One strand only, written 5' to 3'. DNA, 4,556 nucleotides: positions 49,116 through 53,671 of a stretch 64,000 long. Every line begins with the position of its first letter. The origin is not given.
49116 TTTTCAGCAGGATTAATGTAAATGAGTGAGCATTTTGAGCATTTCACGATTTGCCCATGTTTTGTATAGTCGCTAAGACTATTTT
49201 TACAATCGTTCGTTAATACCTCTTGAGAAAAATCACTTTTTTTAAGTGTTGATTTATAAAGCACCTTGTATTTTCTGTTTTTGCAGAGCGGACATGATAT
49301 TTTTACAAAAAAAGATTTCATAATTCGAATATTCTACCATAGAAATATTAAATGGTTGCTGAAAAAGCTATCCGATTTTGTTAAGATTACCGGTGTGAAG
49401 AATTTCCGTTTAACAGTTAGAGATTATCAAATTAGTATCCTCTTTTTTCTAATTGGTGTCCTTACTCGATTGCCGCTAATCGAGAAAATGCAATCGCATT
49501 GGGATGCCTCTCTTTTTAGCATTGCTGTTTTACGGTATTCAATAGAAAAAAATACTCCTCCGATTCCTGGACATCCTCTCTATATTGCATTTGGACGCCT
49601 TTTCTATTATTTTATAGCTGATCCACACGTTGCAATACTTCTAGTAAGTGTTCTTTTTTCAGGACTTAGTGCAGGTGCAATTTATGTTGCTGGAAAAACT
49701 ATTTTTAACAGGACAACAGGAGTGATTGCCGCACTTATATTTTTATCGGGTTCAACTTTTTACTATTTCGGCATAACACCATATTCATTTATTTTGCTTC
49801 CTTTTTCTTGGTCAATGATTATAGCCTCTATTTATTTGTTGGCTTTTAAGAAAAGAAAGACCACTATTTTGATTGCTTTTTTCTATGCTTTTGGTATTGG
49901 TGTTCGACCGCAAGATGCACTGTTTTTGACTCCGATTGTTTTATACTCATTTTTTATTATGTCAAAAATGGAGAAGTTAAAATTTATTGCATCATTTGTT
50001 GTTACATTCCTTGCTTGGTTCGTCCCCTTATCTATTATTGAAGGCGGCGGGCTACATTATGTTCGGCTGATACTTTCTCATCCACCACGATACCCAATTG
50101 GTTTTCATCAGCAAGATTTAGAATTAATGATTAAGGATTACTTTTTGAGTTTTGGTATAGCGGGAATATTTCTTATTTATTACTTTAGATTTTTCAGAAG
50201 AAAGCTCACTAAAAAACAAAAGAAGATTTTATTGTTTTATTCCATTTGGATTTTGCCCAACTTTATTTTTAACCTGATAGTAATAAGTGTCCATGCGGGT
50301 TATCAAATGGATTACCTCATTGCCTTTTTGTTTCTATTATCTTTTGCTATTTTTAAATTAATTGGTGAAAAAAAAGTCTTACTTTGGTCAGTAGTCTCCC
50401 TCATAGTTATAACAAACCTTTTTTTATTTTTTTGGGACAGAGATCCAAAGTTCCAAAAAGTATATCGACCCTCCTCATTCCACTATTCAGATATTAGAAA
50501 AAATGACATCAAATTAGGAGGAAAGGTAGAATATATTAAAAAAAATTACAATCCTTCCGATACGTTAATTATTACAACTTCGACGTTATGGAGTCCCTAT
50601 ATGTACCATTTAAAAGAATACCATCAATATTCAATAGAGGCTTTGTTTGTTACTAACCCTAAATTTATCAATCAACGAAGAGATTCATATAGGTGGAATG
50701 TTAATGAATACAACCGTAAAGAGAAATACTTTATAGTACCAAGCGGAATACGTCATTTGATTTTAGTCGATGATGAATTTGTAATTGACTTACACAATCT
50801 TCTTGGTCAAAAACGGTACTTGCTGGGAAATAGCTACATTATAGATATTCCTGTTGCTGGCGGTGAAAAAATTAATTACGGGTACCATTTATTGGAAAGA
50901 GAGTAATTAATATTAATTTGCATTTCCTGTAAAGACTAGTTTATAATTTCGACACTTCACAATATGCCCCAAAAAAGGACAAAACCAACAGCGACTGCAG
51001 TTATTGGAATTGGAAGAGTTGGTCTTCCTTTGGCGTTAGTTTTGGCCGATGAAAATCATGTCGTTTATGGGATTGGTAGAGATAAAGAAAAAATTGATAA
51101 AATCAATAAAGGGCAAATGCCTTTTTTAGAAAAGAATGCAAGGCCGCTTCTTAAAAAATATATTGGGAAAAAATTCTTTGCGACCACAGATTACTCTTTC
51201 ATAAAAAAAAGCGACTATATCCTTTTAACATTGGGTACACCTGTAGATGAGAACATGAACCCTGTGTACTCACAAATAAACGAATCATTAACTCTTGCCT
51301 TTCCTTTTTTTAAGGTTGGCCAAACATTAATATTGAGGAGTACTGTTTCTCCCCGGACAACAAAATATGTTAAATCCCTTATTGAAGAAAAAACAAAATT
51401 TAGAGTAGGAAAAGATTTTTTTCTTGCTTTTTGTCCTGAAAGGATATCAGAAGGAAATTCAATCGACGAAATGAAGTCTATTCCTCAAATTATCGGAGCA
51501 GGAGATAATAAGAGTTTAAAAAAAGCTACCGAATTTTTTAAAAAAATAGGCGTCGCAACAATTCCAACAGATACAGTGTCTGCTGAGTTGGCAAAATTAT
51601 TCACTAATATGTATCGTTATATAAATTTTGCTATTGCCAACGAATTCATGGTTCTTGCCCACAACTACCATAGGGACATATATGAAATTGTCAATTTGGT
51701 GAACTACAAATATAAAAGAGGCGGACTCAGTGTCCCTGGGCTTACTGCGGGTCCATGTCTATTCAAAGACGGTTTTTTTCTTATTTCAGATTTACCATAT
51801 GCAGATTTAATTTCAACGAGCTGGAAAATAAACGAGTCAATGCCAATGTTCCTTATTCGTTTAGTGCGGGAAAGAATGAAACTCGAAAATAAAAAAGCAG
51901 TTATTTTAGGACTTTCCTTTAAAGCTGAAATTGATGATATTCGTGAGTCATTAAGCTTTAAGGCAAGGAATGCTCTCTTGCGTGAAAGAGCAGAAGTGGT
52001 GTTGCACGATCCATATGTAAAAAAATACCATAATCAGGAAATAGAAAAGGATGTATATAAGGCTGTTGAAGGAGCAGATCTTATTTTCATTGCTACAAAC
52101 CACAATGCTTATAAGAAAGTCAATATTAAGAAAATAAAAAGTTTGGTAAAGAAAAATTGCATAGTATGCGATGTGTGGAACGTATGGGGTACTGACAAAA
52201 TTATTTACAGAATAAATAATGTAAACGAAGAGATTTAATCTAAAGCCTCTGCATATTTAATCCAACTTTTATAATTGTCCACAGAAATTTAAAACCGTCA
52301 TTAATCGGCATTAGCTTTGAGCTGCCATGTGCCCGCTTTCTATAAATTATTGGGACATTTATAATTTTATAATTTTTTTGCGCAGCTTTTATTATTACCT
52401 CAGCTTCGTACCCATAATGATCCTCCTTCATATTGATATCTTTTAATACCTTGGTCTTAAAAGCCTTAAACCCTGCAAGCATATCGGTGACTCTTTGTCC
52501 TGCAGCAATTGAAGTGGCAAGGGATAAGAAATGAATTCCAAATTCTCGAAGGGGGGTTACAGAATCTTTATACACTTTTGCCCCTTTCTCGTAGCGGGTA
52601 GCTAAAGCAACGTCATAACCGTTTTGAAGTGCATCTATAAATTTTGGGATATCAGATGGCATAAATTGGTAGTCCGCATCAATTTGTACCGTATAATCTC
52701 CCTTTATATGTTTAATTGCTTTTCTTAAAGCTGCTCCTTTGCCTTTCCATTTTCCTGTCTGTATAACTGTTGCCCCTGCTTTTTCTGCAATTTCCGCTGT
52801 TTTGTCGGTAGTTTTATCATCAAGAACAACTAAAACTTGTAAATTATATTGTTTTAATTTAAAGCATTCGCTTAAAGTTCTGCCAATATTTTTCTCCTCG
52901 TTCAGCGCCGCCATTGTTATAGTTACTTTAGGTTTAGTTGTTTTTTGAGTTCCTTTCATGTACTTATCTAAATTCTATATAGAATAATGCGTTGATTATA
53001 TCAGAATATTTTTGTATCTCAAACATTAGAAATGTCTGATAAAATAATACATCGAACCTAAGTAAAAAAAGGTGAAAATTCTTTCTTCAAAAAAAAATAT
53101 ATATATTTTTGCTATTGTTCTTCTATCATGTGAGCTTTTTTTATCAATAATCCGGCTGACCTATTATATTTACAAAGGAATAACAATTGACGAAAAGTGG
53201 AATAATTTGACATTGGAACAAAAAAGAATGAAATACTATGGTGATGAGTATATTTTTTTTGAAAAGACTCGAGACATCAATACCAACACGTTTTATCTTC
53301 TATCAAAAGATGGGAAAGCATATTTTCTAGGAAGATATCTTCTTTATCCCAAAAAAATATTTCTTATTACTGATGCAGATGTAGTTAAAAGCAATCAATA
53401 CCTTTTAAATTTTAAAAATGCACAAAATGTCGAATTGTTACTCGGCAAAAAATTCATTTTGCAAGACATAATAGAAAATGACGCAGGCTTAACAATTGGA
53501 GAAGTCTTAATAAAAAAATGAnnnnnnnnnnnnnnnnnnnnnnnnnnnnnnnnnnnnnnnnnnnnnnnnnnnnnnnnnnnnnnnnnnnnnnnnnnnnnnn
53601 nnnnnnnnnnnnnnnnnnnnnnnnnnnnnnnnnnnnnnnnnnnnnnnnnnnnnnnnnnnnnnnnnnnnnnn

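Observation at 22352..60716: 38 kb glycosylation supercluster with at least nine polytopic GT-C-like membrane proteins and several Dpm1-like GT2 synthases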

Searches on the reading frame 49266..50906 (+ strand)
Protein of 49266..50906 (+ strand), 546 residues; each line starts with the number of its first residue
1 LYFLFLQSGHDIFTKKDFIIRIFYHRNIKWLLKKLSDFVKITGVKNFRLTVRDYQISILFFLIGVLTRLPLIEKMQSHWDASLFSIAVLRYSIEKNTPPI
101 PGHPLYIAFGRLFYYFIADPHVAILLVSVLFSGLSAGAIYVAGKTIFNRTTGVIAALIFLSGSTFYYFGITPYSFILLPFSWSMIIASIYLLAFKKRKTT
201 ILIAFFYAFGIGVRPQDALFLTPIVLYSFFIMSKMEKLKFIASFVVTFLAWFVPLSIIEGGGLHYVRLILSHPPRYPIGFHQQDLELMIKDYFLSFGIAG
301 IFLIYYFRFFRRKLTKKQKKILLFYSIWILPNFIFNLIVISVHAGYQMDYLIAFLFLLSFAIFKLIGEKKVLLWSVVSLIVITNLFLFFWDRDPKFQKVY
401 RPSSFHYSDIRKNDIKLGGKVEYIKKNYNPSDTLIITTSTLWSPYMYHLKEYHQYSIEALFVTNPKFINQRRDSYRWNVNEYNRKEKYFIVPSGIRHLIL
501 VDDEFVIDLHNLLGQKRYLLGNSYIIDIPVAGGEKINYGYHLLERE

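Call 5: search_protein_families(library=pfam, proteins=[window:49266-50906:+], max_evalue=0.01)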
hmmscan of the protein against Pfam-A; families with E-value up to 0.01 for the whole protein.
window:49266-50906:+ (546 aa): 2 families
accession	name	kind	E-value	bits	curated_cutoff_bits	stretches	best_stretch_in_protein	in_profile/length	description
PF13231.12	PMT_2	-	3.3e-07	31.1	26.1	1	104-255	4-157/160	Dolichyl-phosphate-mannose-protein mannosyltransferase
PF11028.14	TMEM260-like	-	0.00061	20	24.2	0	101-234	18-174/179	Protein O-mannosyl-transferase TMEM260-like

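Call 11: search_protein_families(library=ncbifam, proteins=[window:49266-50906:+], max_evalue=0.01)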
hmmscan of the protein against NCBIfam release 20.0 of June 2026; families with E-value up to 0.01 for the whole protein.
window:49266-50906:+ (546 aa): 0 families

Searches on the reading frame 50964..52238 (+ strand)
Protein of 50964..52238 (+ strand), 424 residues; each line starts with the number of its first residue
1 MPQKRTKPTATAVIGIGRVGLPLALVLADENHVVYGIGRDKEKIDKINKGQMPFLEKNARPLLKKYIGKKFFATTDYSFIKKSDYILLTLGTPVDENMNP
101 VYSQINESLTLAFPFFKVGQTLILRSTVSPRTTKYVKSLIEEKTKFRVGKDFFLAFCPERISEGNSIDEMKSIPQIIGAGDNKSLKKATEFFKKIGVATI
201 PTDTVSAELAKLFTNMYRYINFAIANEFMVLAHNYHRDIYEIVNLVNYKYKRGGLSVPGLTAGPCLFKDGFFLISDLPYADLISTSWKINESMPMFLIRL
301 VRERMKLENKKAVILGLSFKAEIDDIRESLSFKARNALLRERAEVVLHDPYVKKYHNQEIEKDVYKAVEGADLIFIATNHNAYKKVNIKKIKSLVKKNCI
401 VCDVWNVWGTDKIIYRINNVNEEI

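Call 5: search_protein_families(library=pfam, proteins=[window:50964-52238:+], max_evalue=0.01)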
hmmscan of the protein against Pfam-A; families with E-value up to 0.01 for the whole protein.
window:50964-52238:+ (424 aa): 9 families
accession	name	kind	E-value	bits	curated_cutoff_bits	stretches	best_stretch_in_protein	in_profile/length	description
PF03721.20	UDPG_MGDP_dh_N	-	9.4e-36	123.6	27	1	12-187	4-182/187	UDP-glucose/GDP-mannose dehydrogenase family, NAD binding domain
PF03720.21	UDPG_MGDP_dh_C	-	8.5e-24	84.3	30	1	314-408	2-101/103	UDP-glucose/GDP-mannose dehydrogenase family, UDP binding domain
PF00984.24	UDPG_MGDP_dh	-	1.9e-09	37.9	25.4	1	206-279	2-77/94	UDP-glucose/GDP-mannose dehydrogenase family, central domain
PF01210.29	NAD_Gly3P_dh_N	-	1.4e-08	35.3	23.1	1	12-92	3-79/158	NAD-dependent glycerol-3-phosphate dehydrogenase N-terminus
PF03446.21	NAD_binding_2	-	8.4e-08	32.8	21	1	12-143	3-110/161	NAD binding domain of 6-phosphogluconate dehydrogenase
PF02558.23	ApbA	-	2.9e-06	27.4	22.2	0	12-89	2-73/150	Ketopantoate reductase PanE/ApbA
PF03807.23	F420_oxidored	-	1e-05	26.5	21.6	0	12-88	3-65/94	NADP oxidoreductase coenzyme F420-dependent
PF02153.23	PDH_N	-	0.0025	17.7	26.5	0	362-407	38-81/154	Prephenate dehydrogenase, nucleotide-binding domain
PF02254.24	TrkA_N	-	0.0042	17.8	23.8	0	12-58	2-48/116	TrkA-N domain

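Call 47: search_protein_families(library=ncbifam, proteins=[window:50964-52238:+], max_evalue=0.000001)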
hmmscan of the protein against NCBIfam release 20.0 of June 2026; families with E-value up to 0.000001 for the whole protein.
window:50964-52238:+ (424 aa): 7 families
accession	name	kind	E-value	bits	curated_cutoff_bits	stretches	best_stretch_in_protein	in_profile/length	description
TIGR03026.1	NDP-sugDHase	subfamily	1.1e-94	317.6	189.8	1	12-401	4-409/413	nucleotide sugar dehydrogenase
NF040825.1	UDPMaNacDH_Arch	equivalog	1.2e-67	228.6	750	1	11-401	3-395/418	UDP-N-acetyl-D-mannosamine dehydrogenase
NF008286.0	PRK11064.1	equivalog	3e-46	157.9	459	1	11-394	6-410/420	UDP-N-acetyl-D-mannosamine dehydrogenase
NF041297.1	UDPGDh_AglM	equivalog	5.3e-43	147.5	670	1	12-387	4-399/429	UDP-glucose 6-dehydrogenase AglM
NF047673.2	TeichurnBiosyTuaD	equivalog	1.5e-33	116.6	700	1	11-410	4-416/439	UDP-glucose 6-dehydrogenase TuaD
NF011729.0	PRK15182.1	equivalog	1e-23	83.8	592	1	11-408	9-416/425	Vi polysaccharide biosynthesis UDP-N-acetylglucosamine C-6 dehydrogenase TviB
NF011631.0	PRK15057.1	equivalog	1.8e-10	40.5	757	1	13-383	5-372/388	UDP-glucose 6-dehydrogenase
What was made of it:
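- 50964..52238 (+): Nucleotide-sugar 6-dehydrogenase (UDP-ManNAc/UDP-Glc dehydrogenase family). UDPG_MGDP_dh domains (call 5); TIGR03026 1.1e-94, above cutoff (call 47)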

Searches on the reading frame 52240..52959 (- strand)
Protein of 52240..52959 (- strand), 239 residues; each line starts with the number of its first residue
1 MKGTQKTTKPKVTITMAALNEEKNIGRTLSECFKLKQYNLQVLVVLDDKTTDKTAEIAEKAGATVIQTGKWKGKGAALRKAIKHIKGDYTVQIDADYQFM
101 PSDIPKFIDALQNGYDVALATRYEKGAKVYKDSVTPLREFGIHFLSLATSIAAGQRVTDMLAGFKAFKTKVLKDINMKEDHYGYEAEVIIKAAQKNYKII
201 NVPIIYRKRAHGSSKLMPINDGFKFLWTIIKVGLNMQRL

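Call 5: search_protein_families(library=pfam, proteins=[window:52240-52959:-], max_evalue=0.01)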
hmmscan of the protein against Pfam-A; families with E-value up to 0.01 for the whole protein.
window:52240-52959:- (239 aa): 3 families
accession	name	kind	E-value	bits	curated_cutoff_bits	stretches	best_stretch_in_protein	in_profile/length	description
PF00535.33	Glycos_transf_2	-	3.1e-26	92.7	23.3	1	14-174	2-166/168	Glycosyl transferase family 2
PF13641.12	Glyco_tranf_2_3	-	3.1e-08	34.4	27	1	10-176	1-175/230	Glycosyltransferase like family 2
PF04028.18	DUF374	-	0.0015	18.6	26.8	0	55-96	22-63/69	Domain of unknown function (DUF374)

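Call 18: search_protein_families(library=ncbifam, proteins=[window:52240-52959:-], max_evalue=0.00001)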
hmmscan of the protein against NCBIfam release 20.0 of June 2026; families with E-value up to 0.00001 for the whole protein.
window:52240-52959:- (239 aa): 11 families
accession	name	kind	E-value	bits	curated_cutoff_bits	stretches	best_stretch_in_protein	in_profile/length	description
TIGR04182.1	glyco_TIGR04182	equivalog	1.2e-42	146.3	325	1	11-233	1-218/293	S-layer glycoprotein N-glycosyltransferase AglJ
NF041391.1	DPhHxTase_Halo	equivalog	3.7e-34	117.6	375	1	16-235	1-211/213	dolichyl-phosphate hexose transferase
NF058614.1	PPMAGASynPpgS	equivalog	6.4e-16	58.4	370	1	14-215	4-205/226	polyprenyl-phospho-N-acetylgalactosaminyl synthase PpgS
NF010496.0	PRK13915.1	equivalog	2.9e-15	56.1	262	1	8-120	29-151/307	glucosyl-3-phosphoglycerate synthase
NF007986.1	PRK10714.1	equivalog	4.1e-13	49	529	1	11-216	7-210/316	undecaprenyl-phosphate 4-deoxy-4-formamido-L-arabinose transferase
NF047588.1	GlcsyltransPgfSStrep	equivalog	2.9e-12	46.5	500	1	11-177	2-169/308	glycosyltransferase PgfS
TIGR03937.1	PgaC_IcaA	equivalog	1.8e-11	43.7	422.3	1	5-113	40-152/407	poly-beta-1,6-N-acetyl-D-glucosamine synthase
TIGR04283.1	glyco_like_mftF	equivalog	1.7e-10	40.9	182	1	13-124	2-108/221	TIGR04283 family arsenosugar biosynthesis glycosyltransferase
NF041865.1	EpsU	equivalog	2.7e-08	33.3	700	1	7-114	36-150/394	exopolysaccharide biosynthesis GT2 family glycosyltransferase EpsU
TIGR03469.1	HpnB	hypoth_equivalog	7.3e-06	25.3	379.25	0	6-108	40-157/386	hopene-associated glycosyltransferase HpnB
NF047683.1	TeichurnBiosyTuaG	equivalog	8e-06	25.7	400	0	7-115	3-115/252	teichuronic acid biosynthesis protein TuaG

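Call 50: search_solved_structures(query=window:52240-52959:-, max_evalue=0.01)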
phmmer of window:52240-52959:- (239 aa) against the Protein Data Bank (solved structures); distinct sequences matched with E-value up to 0.01: 20.
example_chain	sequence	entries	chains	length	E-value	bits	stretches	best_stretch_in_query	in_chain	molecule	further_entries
5mlz_A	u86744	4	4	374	8.6e-23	84.3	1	10-218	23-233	Dolichol monophosphate mannose synthase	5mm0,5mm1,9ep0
9bhc_C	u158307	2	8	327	1.2e-08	38.1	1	11-137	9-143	Undecaprenyl-phosphate 4-deoxy-4-formamido-L-arabinose transferase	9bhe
8vxh_A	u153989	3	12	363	1.4e-08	37.9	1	11-137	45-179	Undecaprenyl-phosphate 4-deoxy-4-formamido-L-arabinose transferase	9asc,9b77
6p61_A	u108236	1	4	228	4.7e-08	36.1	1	9-105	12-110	Glycosyltransferase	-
9hwj_A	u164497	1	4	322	1.3e-07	34.8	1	11-127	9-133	Undecaprenyl-phosphate 4-deoxy-4-formamido-L-arabinose transferase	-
5eke_A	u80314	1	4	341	1.3e-05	28.2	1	12-130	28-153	Uncharacterized glycosyltransferase sll0501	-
5ekp_C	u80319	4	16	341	1.3e-05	28.2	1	12-130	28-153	Uncharacterized glycosyltransferase sll0501 | Glycosyltransferase sll0501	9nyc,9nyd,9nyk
9nye_A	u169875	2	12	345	1.3e-05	28.2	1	12-130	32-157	Glycosyltransferase sll0501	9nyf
3ckj_A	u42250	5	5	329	0.00012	25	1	12-120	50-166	Putative uncharacterized protein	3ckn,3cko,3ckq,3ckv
7pdo_A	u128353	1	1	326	0.00024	24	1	12-112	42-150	Glucosyl-3-phosphoglycerate synthase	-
7p5l_A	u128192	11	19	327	0.00024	24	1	12-112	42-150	Glucosyl-3-phosphoglycerate synthase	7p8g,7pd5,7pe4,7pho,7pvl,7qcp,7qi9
4y6n_A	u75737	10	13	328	0.00071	22.5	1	12-123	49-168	Glucosyl-3-phosphoglycerate synthase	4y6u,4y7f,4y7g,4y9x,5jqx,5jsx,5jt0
3e25_A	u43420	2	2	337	0.00076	22.4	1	12-123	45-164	Putative uncharacterized protein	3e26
4ddz_A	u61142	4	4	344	0.00079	22.3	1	12-123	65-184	GLUCOSYL-3-PHOSPHOGLYCERATE SYNTHASE (GpgS) | Glucosyl-3-phosphoglycerate synthase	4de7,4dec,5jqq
22ao_A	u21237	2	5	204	0.0012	21.7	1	18-197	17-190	GmaR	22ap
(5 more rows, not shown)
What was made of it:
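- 52240..52959 (-): Dpm1/AglJ-like GT2 without TM helices (polyprenyl-phosphate hexose synthase candidate). AglJ 1.2e-42, dolichyl-P hexose transferase 3.7e-34 (call 18); PDB DPMS 8.6e-23 (call 50)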

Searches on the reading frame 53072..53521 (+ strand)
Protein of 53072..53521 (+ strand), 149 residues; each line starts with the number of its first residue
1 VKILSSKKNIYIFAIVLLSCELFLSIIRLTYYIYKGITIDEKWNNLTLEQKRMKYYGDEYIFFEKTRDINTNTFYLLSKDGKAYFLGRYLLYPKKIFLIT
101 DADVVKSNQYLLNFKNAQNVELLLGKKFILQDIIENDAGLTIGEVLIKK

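Call 5: search_protein_families(library=pfam, proteins=[window:53072-53521:+], max_evalue=0.01)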
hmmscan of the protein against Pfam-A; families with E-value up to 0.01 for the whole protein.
window:53072-53521:+ (149 aa): 0 families

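Call 11: search_protein_families(library=ncbifam, proteins=[window:53072-53521:+], max_evalue=0.01)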
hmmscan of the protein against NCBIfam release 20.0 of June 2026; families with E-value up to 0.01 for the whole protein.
window:53072-53521:+ (149 aa): 0 families
